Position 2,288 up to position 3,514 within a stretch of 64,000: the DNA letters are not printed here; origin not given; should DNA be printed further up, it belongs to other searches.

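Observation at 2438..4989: DNA-modification island: PAPS-reductase-like PP-loop enzyme, DUF4406 (deoxyribosyltransferase-like) protein, DNA methyltransferase and RecU-like resolvase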

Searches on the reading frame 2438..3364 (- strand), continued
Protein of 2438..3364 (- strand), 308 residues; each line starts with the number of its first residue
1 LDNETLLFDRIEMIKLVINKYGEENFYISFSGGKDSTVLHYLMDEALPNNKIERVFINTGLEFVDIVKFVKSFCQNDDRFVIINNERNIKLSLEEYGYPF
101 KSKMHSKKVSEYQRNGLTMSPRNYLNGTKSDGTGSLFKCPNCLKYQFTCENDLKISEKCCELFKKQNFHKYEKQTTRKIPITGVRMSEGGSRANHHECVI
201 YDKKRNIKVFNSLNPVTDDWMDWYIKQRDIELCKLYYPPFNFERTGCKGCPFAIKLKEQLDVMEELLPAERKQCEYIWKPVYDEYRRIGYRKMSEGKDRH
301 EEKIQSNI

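Call 19: find_homologous_proteins(query=window:2438-3364:-, max_evalue=0.00001)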
Query window:2438-3364:- (308 aa): 4890 proteins with E <= 0.00001 among 5404 candidates; the best 120 are listed.
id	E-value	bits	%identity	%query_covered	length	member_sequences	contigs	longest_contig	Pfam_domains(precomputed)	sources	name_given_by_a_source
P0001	6.7e-210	714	99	100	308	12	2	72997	PF01507.26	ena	-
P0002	5.6e-155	533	78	94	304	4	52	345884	PF01507.26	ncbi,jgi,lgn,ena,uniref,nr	ncbi:phosphoadenosine phosphosulfate reductase [Eubacterium sp. AM28-8LB]|uniref:phosphoadenosine ph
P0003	2.1e-145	502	73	94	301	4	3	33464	PF01507.26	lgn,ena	-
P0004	1.1e-142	493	72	94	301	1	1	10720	PF01507.26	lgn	-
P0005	6.8e-136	471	57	94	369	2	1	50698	PF01507.26,PF02540.24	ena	-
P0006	1.3e-135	470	57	94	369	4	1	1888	PF01507.26,PF01171.27,PF02540.24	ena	-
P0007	1.8e-129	450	64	94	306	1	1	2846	PF01507.26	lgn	-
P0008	2.3e-128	446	65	94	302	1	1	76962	PF01507.26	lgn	-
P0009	5.8e-128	445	67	98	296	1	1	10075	PF01507.26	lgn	-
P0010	1.5e-126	440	64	94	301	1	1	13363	PF01507.26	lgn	-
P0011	5.5e-126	438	65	94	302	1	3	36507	PF01507.26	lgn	-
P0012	6.7e-125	435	61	96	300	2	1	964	PF01507.26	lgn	-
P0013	7.0e-125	435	63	94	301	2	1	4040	PF01507.26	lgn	-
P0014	9.7e-125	434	63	96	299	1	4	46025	PF01507.26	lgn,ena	-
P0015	1.0e-124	434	61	97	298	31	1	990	PF01507.26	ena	-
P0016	1.1e-124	434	64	94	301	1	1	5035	PF01507.26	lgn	-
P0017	1.9e-124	433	61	94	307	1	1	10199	PF01507.26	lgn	-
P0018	2.7e-124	433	62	94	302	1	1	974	PF01507.26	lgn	-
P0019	3.5e-124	432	62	96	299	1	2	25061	PF01507.26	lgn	-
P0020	1.3e-123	430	61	96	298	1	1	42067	PF01507.26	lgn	-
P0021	1.1e-122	427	64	94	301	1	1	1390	PF01507.26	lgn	-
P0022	1.5e-122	427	59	97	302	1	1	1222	PF01507.26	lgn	-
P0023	3.9e-121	422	62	94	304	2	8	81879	PF01507.26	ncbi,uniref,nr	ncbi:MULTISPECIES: phosphoadenosine phosphosulfate reductase family protein [unclassified Breznakia]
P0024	1.1e-120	421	62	94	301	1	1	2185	PF01507.26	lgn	-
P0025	2.6e-120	419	61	94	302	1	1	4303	PF01507.26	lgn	-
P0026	3.1e-120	419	61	94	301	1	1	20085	PF01507.26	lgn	-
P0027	1.3e-119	417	60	97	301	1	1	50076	PF01507.26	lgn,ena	-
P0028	1.8e-119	417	59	97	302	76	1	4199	PF01507.26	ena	-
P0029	4.2e-119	416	59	94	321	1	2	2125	PF01507.26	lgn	-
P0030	6.5e-119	415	60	97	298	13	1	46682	PF01507.26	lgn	-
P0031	9.9e-119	414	61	94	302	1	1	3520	PF01507.26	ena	-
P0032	1.1e-118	414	61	94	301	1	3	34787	PF01507.26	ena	-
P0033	1.3e-118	414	59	94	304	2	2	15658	PF01507.26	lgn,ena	-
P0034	1.5e-118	414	61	94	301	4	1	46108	PF01507.26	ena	-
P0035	1.7e-118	414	59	94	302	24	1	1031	PF01507.26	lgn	-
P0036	3.0e-118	413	59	94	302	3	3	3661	PF01507.26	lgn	-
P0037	8.9e-118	411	59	96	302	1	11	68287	PF01507.26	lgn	-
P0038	1.4e-117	411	59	96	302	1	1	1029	PF01507.26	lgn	-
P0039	3.8e-117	409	59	94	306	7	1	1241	PF01507.26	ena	-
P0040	4.5e-117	409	60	94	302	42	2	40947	PF01507.26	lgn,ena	-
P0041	5.3e-117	409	58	94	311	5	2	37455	PF01507.26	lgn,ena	-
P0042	5.4e-117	409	60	94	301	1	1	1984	PF01507.26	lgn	-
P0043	1.6e-116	407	58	97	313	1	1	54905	PF01507.26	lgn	-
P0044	5.2e-116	405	58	94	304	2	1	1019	PF01507.26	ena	-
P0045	1.7e-115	404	58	94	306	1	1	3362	PF01507.26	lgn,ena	-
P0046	3.2e-115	403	59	96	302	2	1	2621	PF01507.26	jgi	-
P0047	4.0e-115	402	59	94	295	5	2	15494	PF01507.26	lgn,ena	-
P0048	5.6e-115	402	59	96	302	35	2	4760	PF01507.26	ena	-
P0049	8.9e-115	401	57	94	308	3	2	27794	PF01507.26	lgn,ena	-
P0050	2.4e-114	400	61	94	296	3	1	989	PF01507.26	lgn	-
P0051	3.2e-114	400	61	94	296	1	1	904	PF01507.26,PF02540.24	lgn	-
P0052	3.2e-114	399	60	94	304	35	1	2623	PF01507.26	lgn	-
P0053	3.6e-114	399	59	96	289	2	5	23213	PF01507.26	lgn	-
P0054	3.9e-114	399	58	94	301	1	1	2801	PF01507.26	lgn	-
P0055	4.5e-114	399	59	94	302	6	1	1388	PF01507.26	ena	-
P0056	1.2e-113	398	57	94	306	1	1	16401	PF01507.26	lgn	-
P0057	2.4e-113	397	56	98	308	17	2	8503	PF01507.26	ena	-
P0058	3.6e-113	396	56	97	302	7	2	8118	PF01507.26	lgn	-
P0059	4.9e-113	396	57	94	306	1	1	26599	PF01507.26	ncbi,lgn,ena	-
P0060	6.5e-113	395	57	94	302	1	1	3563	PF01507.26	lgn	-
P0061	9.1e-113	395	59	98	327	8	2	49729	PF01507.26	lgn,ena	-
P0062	1.1e-112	394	59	96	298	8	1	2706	PF01507.26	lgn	-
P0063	1.8e-112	394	59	94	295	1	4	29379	PF01507.26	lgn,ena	-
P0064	2.2e-112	393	59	94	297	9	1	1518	PF01507.26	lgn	-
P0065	3.0e-112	393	60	94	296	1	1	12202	PF01507.26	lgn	-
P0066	5.3e-112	392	56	94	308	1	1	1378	PF01507.26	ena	-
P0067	5.6e-112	392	60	94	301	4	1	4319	PF01507.26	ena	-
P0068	6.1e-112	392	60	94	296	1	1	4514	PF01507.26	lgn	-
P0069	7.3e-112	392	59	94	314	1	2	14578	PF01507.26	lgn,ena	-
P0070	8.8e-112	391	61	94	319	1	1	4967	PF01507.26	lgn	-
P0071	1.2e-111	391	59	94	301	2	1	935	PF01507.26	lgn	-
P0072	1.8e-111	390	59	94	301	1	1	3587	PF01507.26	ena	-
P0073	2.4e-111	390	61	94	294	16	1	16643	PF01507.26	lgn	-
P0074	3.3e-111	390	59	94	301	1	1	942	PF01507.26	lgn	-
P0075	3.8e-111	389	59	97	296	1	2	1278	PF01507.26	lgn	-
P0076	4.0e-111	389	60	94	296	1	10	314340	PF01507.26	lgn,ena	-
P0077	4.2e-111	389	58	95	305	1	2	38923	PF01507.26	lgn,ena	-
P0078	4.5e-111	389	58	96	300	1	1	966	PF01507.26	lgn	-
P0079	4.6e-111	389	61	94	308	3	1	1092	PF01507.26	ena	-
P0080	5.2e-111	389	58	94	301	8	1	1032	PF01507.26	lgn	-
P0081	6.6e-111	389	60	94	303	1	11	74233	PF01507.26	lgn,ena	-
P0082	9.2e-111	388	56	94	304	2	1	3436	PF01507.26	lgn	-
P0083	1.0e-110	388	56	94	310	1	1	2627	PF01507.26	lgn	-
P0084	1.2e-110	388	60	94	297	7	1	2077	PF01507.26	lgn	-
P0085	1.3e-110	388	59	94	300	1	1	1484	PF01507.26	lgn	-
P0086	3.2e-110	386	60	97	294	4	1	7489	PF01507.26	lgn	-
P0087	3.8e-110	386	59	94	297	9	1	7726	PF01507.26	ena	-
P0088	3.9e-110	386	58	96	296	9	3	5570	PF01507.26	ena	-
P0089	5.4e-110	386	58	94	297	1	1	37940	PF01507.26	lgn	-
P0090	6.7e-110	385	54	94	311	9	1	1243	PF01507.26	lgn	-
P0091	7.5e-110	385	57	94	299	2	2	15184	PF01507.26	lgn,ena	-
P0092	9.0e-110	385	58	94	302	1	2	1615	PF01507.26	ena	-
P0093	1.0e-109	385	59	94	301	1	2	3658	PF01507.26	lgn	-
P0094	1.1e-109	385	58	94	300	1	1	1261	PF01507.26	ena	-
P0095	1.5e-109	384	60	94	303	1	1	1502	PF01507.26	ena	-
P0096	1.8e-109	384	58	94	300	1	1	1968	PF01507.26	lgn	-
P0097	2.5e-109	383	61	94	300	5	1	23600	PF01507.26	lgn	-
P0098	3.8e-109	383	58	94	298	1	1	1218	PF01507.26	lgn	-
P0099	4.0e-109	383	58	97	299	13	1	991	PF01507.26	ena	-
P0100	6.2e-109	382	58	94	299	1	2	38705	PF01507.26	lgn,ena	-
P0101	7.6e-109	382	56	94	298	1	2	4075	PF01507.26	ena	-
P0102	7.9e-109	382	57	94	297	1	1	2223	PF01507.26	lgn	-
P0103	8.0e-109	382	60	94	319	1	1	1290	PF01507.26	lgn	-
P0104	8.0e-109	382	58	94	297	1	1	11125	PF01507.26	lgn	-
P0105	8.8e-109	382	58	94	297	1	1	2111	PF01507.26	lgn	-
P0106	1.2e-108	381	58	94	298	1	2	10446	PF01507.26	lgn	-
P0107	1.2e-108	381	57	94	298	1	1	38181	PF01507.26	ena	-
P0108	1.4e-108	381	59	94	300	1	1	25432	PF01507.26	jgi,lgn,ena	-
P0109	1.4e-108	381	59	94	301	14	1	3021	PF01507.26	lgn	-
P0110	1.4e-108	381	60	94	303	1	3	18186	PF01507.26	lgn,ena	-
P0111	1.5e-108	381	57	94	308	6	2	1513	PF01507.26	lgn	-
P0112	1.6e-108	381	59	94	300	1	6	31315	PF01507.26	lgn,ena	-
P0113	1.7e-108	381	59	94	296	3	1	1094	PF01507.26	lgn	-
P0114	1.9e-108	380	58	94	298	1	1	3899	PF01507.26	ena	-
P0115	2.1e-108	380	58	94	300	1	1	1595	PF01507.26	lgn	-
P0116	2.2e-108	380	60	94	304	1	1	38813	PF01507.26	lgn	-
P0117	2.4e-108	380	59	94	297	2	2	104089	PF01507.26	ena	-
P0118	2.5e-108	380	59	94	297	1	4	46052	PF01507.26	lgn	-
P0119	2.6e-108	380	58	94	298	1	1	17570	PF01507.26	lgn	-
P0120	2.7e-108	380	55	94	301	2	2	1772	PF01507.26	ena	-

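Call 21: find_encoding_contigs(protein=P0001, flank=6000, max_places=4)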
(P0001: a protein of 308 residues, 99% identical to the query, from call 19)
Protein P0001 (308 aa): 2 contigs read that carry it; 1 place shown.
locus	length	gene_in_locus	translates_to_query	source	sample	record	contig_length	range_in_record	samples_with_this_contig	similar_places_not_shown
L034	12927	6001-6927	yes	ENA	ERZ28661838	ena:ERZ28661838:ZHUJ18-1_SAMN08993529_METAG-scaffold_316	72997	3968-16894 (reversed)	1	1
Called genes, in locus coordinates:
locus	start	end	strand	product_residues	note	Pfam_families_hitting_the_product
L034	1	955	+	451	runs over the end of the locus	PF02811:PHP, PF07733:DNA_pol3_alpha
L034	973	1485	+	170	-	PF07463:NUMOD4, PF13392:HNH_3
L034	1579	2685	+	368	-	PF07733:DNA_pol3_alpha, PF17657:DNA_pol3_finger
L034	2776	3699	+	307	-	PF14579:HHH_6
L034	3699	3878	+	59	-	-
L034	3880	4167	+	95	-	-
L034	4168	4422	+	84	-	-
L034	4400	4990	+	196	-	-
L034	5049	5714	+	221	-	PF01555:N6_N4_Mtase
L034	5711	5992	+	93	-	PF14359:DUF4406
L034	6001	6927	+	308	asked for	PF01507:PAPS_reduct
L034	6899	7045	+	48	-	-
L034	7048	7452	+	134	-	-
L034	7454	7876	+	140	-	-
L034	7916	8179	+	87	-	PF19791:DUF6275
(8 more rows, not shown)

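Call 22: find_encoding_contigs(protein=P0002, flank=6000, max_places=6)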
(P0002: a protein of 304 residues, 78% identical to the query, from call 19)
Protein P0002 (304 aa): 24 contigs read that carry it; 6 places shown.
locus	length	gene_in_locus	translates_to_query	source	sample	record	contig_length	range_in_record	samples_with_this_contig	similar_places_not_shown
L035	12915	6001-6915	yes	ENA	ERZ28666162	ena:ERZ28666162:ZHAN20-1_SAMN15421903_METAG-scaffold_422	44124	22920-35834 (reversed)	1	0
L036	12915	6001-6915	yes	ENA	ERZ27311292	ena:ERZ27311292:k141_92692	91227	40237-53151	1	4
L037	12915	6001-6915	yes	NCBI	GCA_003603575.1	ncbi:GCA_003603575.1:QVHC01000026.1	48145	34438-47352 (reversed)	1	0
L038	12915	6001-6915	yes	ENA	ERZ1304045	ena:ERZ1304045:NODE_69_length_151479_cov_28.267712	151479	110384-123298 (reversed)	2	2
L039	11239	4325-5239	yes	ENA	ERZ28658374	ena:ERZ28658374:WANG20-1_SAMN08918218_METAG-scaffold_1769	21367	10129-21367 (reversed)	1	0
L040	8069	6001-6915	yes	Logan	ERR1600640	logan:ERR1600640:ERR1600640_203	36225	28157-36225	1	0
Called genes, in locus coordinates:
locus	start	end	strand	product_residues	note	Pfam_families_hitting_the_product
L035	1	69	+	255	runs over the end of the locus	PF04404:ERF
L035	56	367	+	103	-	-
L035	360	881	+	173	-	PF05772:NinB (faint)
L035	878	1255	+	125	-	PF06356:DUF1064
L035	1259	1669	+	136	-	-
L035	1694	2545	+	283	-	PF09524:Phg_2220_C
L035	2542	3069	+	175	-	-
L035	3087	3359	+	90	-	-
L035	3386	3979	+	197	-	PF01507:PAPS_reduct (faint)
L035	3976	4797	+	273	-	PF02086:MethyltransfD12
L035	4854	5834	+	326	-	PF00145:DNA_methylase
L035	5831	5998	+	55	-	-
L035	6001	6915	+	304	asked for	PF01507:PAPS_reduct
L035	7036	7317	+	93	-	-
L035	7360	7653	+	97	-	-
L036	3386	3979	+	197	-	PF01507:PAPS_reduct (faint)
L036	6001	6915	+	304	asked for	PF01507:PAPS_reduct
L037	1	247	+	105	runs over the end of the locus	-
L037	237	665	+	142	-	PF05866:RusA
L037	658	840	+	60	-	-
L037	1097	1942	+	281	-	-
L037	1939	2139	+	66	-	-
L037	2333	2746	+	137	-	PF14058:PcfK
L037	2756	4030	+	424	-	PF14284:PcfJ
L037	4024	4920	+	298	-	PF01507:PAPS_reduct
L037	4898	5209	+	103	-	PF14359:DUF4406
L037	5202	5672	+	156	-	-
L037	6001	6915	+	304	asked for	PF01507:PAPS_reduct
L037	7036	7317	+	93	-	-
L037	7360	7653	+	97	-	-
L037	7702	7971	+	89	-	PF12961:DUF3850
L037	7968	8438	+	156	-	PF00436:SSB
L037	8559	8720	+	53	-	PF10723:RepB-RCR_reg (weak), PF21983:NikA-like (weak), PF01402:RHH_1 (weak)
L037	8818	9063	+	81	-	PF12844:HTH_19, PF01381:HTH_3 (weak)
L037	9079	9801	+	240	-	PF08346:AntA, PF03374:ANT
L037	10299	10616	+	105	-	-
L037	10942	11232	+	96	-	-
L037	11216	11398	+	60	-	-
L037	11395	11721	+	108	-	-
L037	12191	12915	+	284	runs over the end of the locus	PF13384:HTH_23 (faint), PF03592:Terminase_2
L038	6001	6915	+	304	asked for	PF01507:PAPS_reduct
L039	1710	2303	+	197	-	PF01507:PAPS_reduct (faint)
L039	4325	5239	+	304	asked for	PF01507:PAPS_reduct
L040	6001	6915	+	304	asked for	PF01507:PAPS_reduct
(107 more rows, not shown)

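Call 43: search_solved_structures(query=window:2438-3364:-, max_evalue=0.1, show_alignments=2)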
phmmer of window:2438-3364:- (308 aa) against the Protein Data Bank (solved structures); distinct sequences matched with E-value up to 0.1: 3.
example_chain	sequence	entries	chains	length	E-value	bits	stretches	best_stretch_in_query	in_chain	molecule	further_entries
6uun_E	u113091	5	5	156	0.045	16.2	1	168-229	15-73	Receptor activity-modifying protein 2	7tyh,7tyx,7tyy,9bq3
6scy_A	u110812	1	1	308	0.056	15.9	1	28-76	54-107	[4Fe-4S]-dependent U34-ARNt thiolase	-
6scy_B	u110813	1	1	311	0.057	15.9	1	28-76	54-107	[4Fe-4S]-dependent U34-ARNt thiolase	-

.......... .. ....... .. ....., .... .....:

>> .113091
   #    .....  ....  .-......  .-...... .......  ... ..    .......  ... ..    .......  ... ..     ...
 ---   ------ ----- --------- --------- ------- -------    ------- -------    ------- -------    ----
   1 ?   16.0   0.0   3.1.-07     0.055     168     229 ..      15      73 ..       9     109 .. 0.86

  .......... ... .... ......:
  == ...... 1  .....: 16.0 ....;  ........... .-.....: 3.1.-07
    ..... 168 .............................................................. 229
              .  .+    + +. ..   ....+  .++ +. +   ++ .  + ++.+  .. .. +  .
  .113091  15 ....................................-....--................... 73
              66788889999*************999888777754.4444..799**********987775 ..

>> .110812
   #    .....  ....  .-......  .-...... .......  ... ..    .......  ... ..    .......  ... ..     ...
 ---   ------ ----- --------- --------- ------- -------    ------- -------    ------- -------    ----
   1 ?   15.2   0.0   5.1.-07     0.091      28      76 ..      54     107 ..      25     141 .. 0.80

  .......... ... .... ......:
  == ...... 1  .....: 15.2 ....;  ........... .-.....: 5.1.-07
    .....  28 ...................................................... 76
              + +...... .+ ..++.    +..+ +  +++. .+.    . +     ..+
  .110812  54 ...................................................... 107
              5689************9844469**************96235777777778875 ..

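Call 48: find_related_loci(query=A1, collection=genome_contigs, flank=6000)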
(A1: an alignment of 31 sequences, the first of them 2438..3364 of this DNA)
Query A1 (308 aa) in genome_contigs; peptide patterns used: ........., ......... (x = any residue, [..] = any of these).
600 stretches matched a pattern (row limit reached: there are more); 420 encode a relative of the query (tblastn E <= 1e-3); the best 80 are kept; 80 distinct loci.
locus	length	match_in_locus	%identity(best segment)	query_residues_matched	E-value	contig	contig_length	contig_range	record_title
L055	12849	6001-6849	58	4-291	7e-111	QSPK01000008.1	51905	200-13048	Eubacterium sp. TM05-53 TM05-53.Scaf8, whole genome shotgun sequence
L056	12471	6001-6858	53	1-291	2e-100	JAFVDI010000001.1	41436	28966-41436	MAG: Clostridiales bacterium isolate RGIG5067 Roe_deer_Rumen.Co__c62116, whole genome shotgun sequence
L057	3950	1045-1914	53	2-297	2e-98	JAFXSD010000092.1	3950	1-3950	MAG: Elusimicrobia bacterium isolate RGIG6696 Sheep_Rumen-2__c1507704, whole genome shotgun sequence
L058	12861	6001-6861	54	1-291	1e-95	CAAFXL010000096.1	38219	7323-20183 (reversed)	MAG TPA_asm: uncultured Ruminobacter sp., isolate HGM20899, WGS project CAAFXL010000000 data, contig: SRS475647_99_k119_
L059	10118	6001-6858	52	2-291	4e-92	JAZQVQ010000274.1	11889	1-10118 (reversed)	MAG: Eubacteriales bacterium isolate T1900045168_TC20190162.MAGScoT_cleanbin_000007 SGB_5174_k141_1560323, whole genome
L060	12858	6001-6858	51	2-291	7e-90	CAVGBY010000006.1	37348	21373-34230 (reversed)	uncultured Prevotella sp. isolate H07667-L1_cleanbin_000047 genome assembly, contig: Spades_H07667-L1_contig_870, whole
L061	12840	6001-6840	50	23-300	3e-86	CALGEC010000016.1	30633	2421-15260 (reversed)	MAG TPA_asm: uncultured Bacteroidales bacterium isolate SRR6425814_bin.89_CONCOCT_v1.1_MAG genome assembly, contig: ERZ1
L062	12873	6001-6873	49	1-297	2e-86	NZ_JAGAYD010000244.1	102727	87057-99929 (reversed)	MAG: Butyrivibrio sp. isolate RGIG8880 Water_deer_Omasum-5__c165713, whole genome shotgun sequence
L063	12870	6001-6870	47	1-291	4e-86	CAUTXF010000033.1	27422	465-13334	MAG TPA_asm: uncultured Oribacterium sp. isolate ERR10228887_bin.1_MetaWRAP_v1.3_MAG genome assembly, contig: ERZ2165960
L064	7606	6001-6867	48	2-291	3e-85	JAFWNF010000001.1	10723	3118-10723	Candidatus Saccharibacteria bacterium isolate RGIG5893 Sheep_Jejunum-5__c196, whole genome shotgun sequence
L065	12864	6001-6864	49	2-291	1e-82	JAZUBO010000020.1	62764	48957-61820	MAG: Acutalibacteraceae bacterium isolate T1900045317_YK20190006.MAGScoT_cleanbin_000019 SGB_6312_k141_1157507, whole ge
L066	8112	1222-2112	49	2-304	2e-82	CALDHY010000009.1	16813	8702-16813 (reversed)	MAG TPA_asm: uncultured Selenomonadales bacterium isolate ERR1278074_bin.57_CONCOCT_v1.1_MAG genome assembly, contig: ER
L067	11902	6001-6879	45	2-297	1e-79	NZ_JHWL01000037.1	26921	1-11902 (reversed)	Butyrivibrio proteoclasticus P6B7 T541DRAFT_scaffold00032.32_C, whole genome shotgun sequence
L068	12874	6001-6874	50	1-291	2e-83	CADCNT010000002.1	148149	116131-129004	MAG: uncultured Erysipelotrichaceae bacterium isolate RUG14810 genome assembly, contig: RUG14810_asm_2, whole genome sho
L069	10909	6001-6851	49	2-291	3e-73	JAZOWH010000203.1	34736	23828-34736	MAG: Candidatus Fimenecus sp. isolate T1900045523_YK20190217.MAGScoT_cleanbin_000058 SGB_7656_k141_2486840, whole genome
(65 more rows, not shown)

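Call 52: predict_structure(alignment_id=A1)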
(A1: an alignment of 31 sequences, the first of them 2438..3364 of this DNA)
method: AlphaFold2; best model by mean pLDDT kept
length: 308 residues; sequences in the alignment: 31
mean_pLDDT: 89.6   pTM: 0.86
mean pLDDT of the five models: 89.6, 89.6, 89.3, 88.8, 88.1
residues with pLDDT >= 90: 247; 70-90: 32; 50-70: 14; < 50: 15
segments of 3 or more residues with pLDDT < 50: 294-308
pLDDT, mean of each block of 10 residues (from residue 1): 90 97 97 96 98 97 97 97 95 96 95 96 94 89 96 95 95 95 71 70 91 91 97 96 90 90 95 95 92 45 26
secondary structure, 60 per line:
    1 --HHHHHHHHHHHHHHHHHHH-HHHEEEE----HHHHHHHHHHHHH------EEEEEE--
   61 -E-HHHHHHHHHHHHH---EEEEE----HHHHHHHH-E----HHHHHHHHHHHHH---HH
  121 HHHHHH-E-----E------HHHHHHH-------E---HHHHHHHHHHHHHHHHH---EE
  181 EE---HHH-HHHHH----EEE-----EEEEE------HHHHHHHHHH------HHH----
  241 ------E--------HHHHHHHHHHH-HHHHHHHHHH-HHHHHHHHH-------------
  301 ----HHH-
elements in order: H3-21 E26-29 H34-46 E53-58 H64-76 E80-84 H89-96 H103-115 H119-126 H141-147 H159-175 E179-182 H190-194 E199-201 E207-211 H218-227 H256-266 H268-277 H279-287
